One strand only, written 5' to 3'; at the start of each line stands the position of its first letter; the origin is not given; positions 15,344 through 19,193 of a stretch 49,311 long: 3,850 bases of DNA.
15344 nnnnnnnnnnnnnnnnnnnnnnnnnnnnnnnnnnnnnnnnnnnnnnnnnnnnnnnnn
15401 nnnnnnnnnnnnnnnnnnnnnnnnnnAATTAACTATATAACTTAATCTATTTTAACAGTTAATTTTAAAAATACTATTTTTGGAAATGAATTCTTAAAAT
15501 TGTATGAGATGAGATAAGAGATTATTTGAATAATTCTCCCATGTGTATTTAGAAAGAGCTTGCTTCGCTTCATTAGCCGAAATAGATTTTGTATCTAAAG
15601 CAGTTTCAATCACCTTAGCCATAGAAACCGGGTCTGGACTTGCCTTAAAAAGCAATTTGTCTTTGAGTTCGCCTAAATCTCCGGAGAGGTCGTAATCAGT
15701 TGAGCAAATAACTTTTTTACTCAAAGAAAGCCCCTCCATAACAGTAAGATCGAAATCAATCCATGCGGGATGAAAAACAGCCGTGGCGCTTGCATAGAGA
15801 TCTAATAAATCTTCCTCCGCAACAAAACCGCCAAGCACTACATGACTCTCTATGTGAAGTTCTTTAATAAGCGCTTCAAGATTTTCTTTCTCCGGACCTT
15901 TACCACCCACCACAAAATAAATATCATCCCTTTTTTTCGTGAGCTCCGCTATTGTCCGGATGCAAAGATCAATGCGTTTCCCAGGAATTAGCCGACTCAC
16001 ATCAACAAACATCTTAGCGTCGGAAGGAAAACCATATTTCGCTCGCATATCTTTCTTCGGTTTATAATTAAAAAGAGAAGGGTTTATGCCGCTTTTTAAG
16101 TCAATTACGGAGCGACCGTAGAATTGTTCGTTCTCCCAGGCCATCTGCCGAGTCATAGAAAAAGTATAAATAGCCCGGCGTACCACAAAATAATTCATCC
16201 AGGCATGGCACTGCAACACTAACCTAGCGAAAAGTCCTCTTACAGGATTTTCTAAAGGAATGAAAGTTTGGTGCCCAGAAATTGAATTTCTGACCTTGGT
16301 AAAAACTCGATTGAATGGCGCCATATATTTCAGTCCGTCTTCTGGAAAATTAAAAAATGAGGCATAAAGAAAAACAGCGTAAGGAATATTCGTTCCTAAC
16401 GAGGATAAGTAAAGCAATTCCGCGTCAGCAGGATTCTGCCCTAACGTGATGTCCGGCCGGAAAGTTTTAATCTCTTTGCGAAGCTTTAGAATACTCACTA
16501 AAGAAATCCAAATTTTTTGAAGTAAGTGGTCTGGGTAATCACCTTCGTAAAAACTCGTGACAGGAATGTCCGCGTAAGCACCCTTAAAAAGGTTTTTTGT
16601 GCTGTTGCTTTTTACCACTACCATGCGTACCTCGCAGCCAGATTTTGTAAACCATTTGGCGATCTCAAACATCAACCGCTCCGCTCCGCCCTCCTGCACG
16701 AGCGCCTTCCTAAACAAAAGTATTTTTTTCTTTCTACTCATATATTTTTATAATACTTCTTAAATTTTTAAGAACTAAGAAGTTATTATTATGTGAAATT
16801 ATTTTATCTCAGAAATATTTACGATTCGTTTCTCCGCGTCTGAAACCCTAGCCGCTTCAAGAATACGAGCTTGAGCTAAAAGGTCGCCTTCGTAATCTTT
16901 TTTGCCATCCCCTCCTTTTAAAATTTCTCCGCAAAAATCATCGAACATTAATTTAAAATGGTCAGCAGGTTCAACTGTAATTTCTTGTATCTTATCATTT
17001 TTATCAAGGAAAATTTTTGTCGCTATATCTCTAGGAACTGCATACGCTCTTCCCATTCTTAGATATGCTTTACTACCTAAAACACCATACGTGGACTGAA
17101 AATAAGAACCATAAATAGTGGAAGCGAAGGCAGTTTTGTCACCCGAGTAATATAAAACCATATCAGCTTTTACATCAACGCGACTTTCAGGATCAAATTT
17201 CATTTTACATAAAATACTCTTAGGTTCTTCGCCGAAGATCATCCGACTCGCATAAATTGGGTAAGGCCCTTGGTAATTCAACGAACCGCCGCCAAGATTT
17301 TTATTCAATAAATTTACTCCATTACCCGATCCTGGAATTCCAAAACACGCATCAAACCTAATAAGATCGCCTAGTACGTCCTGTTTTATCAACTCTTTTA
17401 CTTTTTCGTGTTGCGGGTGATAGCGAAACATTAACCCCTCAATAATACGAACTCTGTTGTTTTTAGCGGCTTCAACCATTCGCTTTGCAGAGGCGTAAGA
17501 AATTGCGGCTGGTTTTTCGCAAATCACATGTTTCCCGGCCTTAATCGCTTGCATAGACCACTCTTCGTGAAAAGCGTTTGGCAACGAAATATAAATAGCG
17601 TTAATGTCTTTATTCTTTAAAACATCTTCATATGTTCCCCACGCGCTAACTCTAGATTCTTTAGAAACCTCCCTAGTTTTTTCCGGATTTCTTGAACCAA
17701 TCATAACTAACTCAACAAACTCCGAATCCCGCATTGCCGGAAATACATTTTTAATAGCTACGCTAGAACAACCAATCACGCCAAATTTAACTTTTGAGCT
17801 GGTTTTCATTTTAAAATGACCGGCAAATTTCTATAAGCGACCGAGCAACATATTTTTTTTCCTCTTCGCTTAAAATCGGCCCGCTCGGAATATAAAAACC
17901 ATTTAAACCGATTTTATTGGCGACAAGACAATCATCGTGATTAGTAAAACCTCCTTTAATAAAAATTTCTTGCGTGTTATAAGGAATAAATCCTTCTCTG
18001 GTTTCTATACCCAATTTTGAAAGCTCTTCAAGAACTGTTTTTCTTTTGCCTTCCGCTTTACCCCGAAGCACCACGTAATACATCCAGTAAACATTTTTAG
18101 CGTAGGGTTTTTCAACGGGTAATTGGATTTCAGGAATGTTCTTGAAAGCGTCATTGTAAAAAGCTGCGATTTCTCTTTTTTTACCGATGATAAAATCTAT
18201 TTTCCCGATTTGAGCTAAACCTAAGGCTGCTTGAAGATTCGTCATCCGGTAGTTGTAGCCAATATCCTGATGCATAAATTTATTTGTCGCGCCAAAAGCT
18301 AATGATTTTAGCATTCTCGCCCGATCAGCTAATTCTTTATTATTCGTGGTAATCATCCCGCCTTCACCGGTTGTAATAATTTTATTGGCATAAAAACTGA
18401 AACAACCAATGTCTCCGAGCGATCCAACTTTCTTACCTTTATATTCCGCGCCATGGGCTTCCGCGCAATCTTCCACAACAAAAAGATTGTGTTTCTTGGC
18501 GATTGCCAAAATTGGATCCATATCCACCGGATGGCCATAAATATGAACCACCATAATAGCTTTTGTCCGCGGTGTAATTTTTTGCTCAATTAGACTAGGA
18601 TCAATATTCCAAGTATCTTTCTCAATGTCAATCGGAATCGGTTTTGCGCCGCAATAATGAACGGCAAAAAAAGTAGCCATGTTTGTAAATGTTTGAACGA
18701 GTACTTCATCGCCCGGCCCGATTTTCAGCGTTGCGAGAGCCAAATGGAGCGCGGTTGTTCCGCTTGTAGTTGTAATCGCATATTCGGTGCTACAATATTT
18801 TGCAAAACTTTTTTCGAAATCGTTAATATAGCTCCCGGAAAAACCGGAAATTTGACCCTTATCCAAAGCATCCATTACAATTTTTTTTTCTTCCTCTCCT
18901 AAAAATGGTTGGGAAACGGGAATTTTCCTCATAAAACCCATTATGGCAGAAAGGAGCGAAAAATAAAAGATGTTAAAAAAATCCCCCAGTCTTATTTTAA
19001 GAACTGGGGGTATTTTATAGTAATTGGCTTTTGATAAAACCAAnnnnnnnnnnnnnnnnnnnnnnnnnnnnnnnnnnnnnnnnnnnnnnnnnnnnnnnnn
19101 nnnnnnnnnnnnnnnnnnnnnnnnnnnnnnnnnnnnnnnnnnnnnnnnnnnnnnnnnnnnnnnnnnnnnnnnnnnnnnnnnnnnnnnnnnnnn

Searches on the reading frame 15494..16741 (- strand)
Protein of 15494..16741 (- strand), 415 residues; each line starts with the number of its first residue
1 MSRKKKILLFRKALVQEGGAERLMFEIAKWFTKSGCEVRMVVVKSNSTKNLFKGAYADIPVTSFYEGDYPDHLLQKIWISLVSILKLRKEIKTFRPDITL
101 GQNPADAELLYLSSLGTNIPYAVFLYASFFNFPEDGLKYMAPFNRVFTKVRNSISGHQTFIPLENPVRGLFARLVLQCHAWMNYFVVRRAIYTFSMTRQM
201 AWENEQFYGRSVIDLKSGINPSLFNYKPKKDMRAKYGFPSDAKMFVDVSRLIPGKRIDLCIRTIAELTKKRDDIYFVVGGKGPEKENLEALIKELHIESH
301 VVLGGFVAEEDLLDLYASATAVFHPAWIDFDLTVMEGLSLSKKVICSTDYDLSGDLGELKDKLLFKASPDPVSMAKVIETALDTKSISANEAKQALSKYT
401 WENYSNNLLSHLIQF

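Call 3: search_protein_families(library=pfam, proteins=[window:15494-16741:-])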
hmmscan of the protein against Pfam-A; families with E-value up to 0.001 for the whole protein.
window:15494-16741:- (415 aa): 3 families
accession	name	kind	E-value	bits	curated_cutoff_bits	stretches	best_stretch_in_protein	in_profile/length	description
PF00534.26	Glycos_transf_1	-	1.4e-20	73.9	26.4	1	229-391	2-160/172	Glycosyl transferases group 1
PF13692.12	Glyco_trans_1_4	-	5.5e-13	49.8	27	1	245-382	4-140/142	Glycosyl transferases group 1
PF13439.12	Glyco_transf_4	-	5.2e-07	30.3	28.5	1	18-137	2-109/170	Glycosyltransferase Family 4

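Call 4: search_protein_families(library=ncbifam, proteins=[window:15494-16741:-])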
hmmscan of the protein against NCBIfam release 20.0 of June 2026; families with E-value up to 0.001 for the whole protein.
window:15494-16741:- (415 aa): 20 families
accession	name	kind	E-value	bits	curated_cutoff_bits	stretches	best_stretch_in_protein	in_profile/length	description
NF038295.1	EPS_HpsP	equivalog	2.7e-12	46.4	550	1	218-409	184-381/388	hormogonium polysaccharide biosynthesis glycosyltransferase HpsP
NF047684.1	TeichurnBiosyTuaC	equivalog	9.8e-12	44.5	550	1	187-406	162-375/391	teichuronic acid biosynthesis protein TuaC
NF050056.1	ProtGlycPglH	equivalog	5.1e-11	42.3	600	1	186-407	129-345/354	GalNAc-alpha-(1->4)-GalNAc-alpha-(1->3)-diNAcBac-PP-undecaprenol alpha-1,4-N-acetyl-D-galactosaminyltransferase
NF050063.1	ProtGlycPglJ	equivalog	1.1e-10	41.2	500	1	238-398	190-346/363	N-acetylgalactosamine-N,N'-diacetylbacillosaminyl-diphospho-undecaprenol 4-alpha-N-acetylgalactosaminyltransferase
NF047880.1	glyco_SdgA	exception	1.1e-10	40.7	800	1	243-383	316-455/488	serine-aspartate repeat adhesin O-glycosyltransferase SdgA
NF049988.1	MGlcDAGSynMgs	equivalog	4.3e-10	39.5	400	1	211-408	183-380/398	alpha-monoglucosyldiacylglycerol synthase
TIGR03449.1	mycothiol_MshA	equivalog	5.5e-10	38.7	462.5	1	216-410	194-398/406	D-inositol-3-phosphate glycosyltransferase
NF047881.1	glyco_SdgB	exception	4.5e-08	32.2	800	1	242-346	321-424/496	serine-aspartate repeat adhesin O-glycosyltransferase SdgB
TIGR03999.1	thiol_BshA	equivalog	5.2e-08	32.2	273.7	1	219-347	176-302/375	N-acetyl-alpha-D-glucosaminyl L-malate synthase BshA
TIGR04157.1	glyco_rSAM_CFB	subfamily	1.3e-07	31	400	1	223-318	208-300/406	TIGR04157 family glycosyltransferase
TIGR04047.1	MSMEG_0565_glyc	hypoth_equivalog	6.8e-07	28.7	259.85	1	243-406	194-365/373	MSMEG_0565 family glycosyltransferase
NF012028.0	PRK15484.1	subfamily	8.9e-07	28.3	618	1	216-407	167-370/380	lipopolysaccharide N-acetylglucosaminyltransferase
NF041876.1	EPS_EpsE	equivalog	2.3e-06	27.1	400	1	244-390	216-367/389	exopolysaccharide biosynthesis GT4 family glycosyltransferase EpsE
TIGR03088.1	stp2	hypoth_equivalog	6.3e-05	22.2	409.05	1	214-393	164-347/374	TIGR03088 family PEP-CTERM/XrtA system glycosyltransferase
TIGR04063.1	stp3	hypoth_equivalog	7e-05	21.9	442.05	1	219-323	189-294/397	TIGR04063 family PEP-CTERM/XrtA system glycosyltransferase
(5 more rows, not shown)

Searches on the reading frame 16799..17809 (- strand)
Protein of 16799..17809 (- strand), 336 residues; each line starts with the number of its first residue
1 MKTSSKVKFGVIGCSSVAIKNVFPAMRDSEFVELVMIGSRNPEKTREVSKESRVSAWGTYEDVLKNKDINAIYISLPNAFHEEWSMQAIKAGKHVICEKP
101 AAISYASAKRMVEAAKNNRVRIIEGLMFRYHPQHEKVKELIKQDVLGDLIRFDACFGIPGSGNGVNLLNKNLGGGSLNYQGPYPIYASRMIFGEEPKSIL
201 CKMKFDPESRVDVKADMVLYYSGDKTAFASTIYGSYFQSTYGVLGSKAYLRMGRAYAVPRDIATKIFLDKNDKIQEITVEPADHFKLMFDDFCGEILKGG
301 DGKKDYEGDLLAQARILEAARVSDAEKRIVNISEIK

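Call 3: search_protein_families(library=pfam, proteins=[window:16799-17809:-])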
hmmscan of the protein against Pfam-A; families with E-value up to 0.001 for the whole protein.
window:16799-17809:- (336 aa): 2 families
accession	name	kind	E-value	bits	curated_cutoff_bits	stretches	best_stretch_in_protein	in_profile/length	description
PF01408.29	GFO_IDH_MocA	-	2.5e-25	89.9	24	1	8-124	2-118/120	Oxidoreductase family, NAD-binding Rossmann fold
PF22725.1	GFO_IDH_MocA_C3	-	2.2e-14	54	27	1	135-250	2-123/124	GFO/IDH/MocA C-terminal domain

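Call 4: search_protein_families(library=ncbifam, proteins=[window:16799-17809:-])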
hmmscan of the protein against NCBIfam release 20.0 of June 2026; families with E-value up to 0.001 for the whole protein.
window:16799-17809:- (336 aa): 9 families
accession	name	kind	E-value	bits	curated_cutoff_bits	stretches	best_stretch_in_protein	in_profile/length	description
NF041392.1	XylDh_Gfo6_Halo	equivalog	4.7e-31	107.8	350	1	3-330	13-348/350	D-xylose 1-dehydrogenase Gfo6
NF040723.1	UDP-GlcNAcDh_Arch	equivalog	8.3e-23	81.3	450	1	8-152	2-144/302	UDP-N-acetylglucosamine 3-dehydrogenase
TIGR04380.1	myo_inos_iolG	equivalog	1.4e-21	76.7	355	1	7-152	2-148/330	inositol 2-dehydrogenase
NF052479.1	LevoglcsnDh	equivalog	3.8e-17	62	650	1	58-155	63-160/386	levoglucosan dehydrogenase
NF052679.1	InsChiInosDhIolG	equivalog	2.1e-15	56.6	540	1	7-150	3-149/343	bifunctional inositol 2-dehydrogenase/D-chiro-inositol 1-dehydrogenase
NF008607.0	PRK11579.1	subfamily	3.3e-13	49.3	330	1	4-249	2-247/346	oxidoreductase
NF058563.1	BT_2159_fam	equivalog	3.6e-10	39.4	650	1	8-163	2-157/350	disaccharide 3-dehydrogenase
NF058561.1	BT_2158_fam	equivalog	4.7e-07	28.8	750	1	5-155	34-183/487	glycoside 3-dehydrogenase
NF007574.0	PRK10206.1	equivalog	8.3e-07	28.4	352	1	35-156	34-153/345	oxidoreductase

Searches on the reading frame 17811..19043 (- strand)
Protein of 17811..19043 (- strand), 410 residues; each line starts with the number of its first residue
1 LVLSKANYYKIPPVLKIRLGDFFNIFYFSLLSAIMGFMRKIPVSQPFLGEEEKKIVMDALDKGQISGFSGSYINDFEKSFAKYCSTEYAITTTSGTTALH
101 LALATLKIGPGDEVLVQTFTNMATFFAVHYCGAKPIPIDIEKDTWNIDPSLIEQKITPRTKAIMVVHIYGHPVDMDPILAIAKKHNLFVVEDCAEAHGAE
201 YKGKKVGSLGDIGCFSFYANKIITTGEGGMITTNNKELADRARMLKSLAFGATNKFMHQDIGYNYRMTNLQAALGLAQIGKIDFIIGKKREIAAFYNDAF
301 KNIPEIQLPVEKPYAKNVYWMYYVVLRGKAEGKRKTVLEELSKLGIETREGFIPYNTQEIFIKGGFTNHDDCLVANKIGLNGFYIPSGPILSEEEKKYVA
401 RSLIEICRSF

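Call 3: search_protein_families(library=pfam, proteins=[window:17811-19043:-])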
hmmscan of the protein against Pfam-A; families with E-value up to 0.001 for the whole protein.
window:17811-19043:- (410 aa): 5 families
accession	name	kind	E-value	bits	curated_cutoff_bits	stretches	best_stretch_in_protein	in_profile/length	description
PF01041.23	DegT_DnrJ_EryC1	-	1.9e-118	396.2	19.8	1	49-403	4-359/360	DegT/DnrJ/EryC1/StrS aminotransferase family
PF00155.27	Aminotran_1_2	-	5.4e-09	36.1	19.7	1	54-192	28-185/361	Aminotransferase class I and II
PF01212.27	Beta_elim_lyase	-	5.5e-07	29.6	27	1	73-250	34-228/288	Beta-eliminating lyase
PF00266.25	Aminotran_5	-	1.4e-06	28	21.5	1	86-198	58-181/371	Aminotransferase class-V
PF01053.26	Cys_Met_Meta_PP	-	2.2e-05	23.6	27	1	75-216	56-195/381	Cys/Met metabolism PLP-dependent enzyme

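Call 4: search_protein_families(library=ncbifam, proteins=[window:17811-19043:-])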
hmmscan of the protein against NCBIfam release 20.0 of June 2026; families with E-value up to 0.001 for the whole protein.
window:17811-19043:- (410 aa): 26 families (the best 25 are shown)
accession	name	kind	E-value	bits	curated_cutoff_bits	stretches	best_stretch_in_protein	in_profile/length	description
TIGR04181.1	NHT_00031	hypoth_equivalog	2.3e-100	335.9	420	1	41-387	1-358/359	LegC family aminotransferase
TIGR03588.1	PseC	equivalog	5.6e-83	278.9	423.5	1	41-407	2-380/380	UDP-4-amino-4,6-dideoxy-N-acetyl-beta-L-altrosamine transaminase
NF008687.0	PRK11706.1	equivalog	2.4e-71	240.5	375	1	40-400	1-367/375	dTDP-4-amino-4,6-dideoxygalactose transaminase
NF008658.2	PRK11658.1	equivalog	4.3e-62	209.9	631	1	41-359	5-331/379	UDP-4-amino-4-deoxy-L-arabinose aminotransferase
NF011936.0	PRK15407.1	equivalog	2.5e-59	201.1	423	2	39-241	35-243/440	lipopolysaccharide biosynthesis protein RfbH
TIGR02379.1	ECA_wecE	subfamily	2.8e-59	200.8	434.85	1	41-357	2-326/376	dTDP-4-amino-4,6-dideoxy-D-glucose transaminase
TIGR04427.1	PLP_DesI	equivalog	5.1e-48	164.1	650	1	58-400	40-376/390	dTDP-4-dehydro-6-deoxyglucose aminotransferase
NF004770.0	PRK06108.1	subfamily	3.2e-11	42.7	422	1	77-192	87-209/396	pyridoxal phosphate-dependent aminotransferase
NF005744.0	PRK07568.1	subfamily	3.7e-09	35.9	389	1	75-194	74-203/398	pyridoxal phosphate-dependent aminotransferase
NF005816.0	PRK07682.1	equivalog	1.4e-08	33.8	620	1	80-193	83-203/390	aminotransferase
NF041364.1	GntC_guanitoxin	equivalog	2.2e-08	33.4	415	1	86-192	60-173/356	guanitoxin biosynthesis PLP-dependent (S)-gamma-hydroxy-L-arginine cyclodehydratase GntC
NF005817.0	PRK07683.1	equivalog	4.5e-08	32.2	575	1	81-192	84-200/387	aminotransferase A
NF006569.0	PRK09082.1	subfamily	3.7e-07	29.6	420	1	77-192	81-202/386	methionine aminotransferase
NF006488.0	PRK08912.1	equivalog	1.4e-06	27.5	498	1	90-196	90-190/387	aminotransferase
NF004975.0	PRK06348.1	equivalog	1.5e-06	27.5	549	1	76-166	79-169/384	pyridoxal phosphate-dependent aminotransferase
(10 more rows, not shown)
